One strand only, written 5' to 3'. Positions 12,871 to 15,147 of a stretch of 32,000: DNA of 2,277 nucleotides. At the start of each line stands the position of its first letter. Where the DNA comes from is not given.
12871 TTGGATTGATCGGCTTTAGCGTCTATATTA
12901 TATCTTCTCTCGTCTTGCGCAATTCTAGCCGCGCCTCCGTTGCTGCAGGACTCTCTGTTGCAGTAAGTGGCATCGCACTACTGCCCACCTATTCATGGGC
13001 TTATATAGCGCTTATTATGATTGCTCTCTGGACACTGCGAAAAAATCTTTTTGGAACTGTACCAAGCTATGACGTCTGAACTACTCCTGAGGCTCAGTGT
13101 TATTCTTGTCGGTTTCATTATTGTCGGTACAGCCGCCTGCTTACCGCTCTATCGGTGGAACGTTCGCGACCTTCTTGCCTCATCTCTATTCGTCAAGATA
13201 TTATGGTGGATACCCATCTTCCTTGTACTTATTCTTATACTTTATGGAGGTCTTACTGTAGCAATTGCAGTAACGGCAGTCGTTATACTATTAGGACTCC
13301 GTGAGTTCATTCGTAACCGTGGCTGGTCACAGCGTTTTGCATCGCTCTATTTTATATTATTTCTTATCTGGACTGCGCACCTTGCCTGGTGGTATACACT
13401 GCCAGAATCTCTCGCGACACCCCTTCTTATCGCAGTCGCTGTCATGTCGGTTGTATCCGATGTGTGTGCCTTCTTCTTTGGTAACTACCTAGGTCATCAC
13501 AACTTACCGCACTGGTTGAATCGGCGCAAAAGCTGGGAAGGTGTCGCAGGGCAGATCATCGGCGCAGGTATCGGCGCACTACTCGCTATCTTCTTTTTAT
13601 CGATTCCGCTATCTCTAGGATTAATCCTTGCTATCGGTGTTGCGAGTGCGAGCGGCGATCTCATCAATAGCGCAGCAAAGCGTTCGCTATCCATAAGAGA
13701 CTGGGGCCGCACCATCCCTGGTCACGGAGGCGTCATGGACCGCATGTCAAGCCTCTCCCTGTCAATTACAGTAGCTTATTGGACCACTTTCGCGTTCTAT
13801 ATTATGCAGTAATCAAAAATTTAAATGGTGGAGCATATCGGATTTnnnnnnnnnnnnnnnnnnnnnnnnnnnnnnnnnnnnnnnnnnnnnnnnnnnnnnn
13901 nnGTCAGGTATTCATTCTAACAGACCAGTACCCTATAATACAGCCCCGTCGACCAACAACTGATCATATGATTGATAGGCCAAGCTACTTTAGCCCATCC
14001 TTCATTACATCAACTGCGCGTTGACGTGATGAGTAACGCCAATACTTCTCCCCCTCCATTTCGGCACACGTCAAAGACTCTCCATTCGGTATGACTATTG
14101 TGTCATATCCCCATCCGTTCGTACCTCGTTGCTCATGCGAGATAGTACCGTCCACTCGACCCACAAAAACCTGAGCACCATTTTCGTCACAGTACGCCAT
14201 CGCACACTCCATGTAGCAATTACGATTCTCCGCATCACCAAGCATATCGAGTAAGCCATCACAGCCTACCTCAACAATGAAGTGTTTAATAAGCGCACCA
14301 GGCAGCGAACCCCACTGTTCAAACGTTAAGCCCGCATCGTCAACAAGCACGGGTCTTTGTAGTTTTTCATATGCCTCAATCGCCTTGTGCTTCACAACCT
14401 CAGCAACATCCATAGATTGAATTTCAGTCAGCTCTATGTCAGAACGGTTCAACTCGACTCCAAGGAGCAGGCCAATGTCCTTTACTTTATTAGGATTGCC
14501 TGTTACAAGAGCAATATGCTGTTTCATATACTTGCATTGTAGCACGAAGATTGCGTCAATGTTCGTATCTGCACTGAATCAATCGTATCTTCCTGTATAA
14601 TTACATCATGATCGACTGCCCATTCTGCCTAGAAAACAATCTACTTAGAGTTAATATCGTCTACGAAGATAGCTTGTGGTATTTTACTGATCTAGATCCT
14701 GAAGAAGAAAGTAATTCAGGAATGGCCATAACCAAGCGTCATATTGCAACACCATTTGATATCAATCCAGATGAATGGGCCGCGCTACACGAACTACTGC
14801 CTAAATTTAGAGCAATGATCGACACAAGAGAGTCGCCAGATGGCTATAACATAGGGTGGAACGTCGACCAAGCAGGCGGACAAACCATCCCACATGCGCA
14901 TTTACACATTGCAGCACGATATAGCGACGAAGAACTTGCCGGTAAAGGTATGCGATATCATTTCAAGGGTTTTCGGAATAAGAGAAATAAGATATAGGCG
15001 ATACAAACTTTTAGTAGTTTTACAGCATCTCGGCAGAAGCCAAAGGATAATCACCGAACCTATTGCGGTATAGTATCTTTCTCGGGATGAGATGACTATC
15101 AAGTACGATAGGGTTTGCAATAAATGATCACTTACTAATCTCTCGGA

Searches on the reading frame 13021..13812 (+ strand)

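Call 61: search_protein_families(library=pfam, proteins=[window:13021-13812:+], max_evalue=0.001)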
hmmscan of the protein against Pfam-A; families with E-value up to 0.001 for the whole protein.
window:13021-13812:+ (263 aa): 1 family
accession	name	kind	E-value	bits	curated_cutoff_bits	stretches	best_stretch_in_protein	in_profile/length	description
PF01148.25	CTP_transf_1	-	3.3e-30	106.3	24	1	112-255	110-260/264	Cytidylyltransferase family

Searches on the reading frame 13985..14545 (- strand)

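Call 61: search_protein_families(library=pfam, proteins=[window:13985-14545:-], max_evalue=0.001)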
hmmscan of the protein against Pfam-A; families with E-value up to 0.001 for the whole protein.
window:13985-14545:- (186 aa): 1 family
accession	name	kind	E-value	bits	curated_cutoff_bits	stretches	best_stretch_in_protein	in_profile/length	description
PF01725.21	Ham1p_like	-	5e-38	131.3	22.5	1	11-182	1-184/186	Ham1 family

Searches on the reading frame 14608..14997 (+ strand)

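Call 61: search_protein_families(library=pfam, proteins=[window:14608-14997:+], max_evalue=0.001)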
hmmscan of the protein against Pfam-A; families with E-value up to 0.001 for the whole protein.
window:14608-14997:+ (129 aa): 2 families
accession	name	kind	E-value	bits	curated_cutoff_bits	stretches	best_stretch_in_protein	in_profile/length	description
PF01230.28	HIT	-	3.7e-08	34.3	21.5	1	18-106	9-97/98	HIT domain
PF11969.13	DcpS_C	-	1.1e-06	29.5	24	1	14-109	13-107/114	Scavenger mRNA decapping enzyme C-term binding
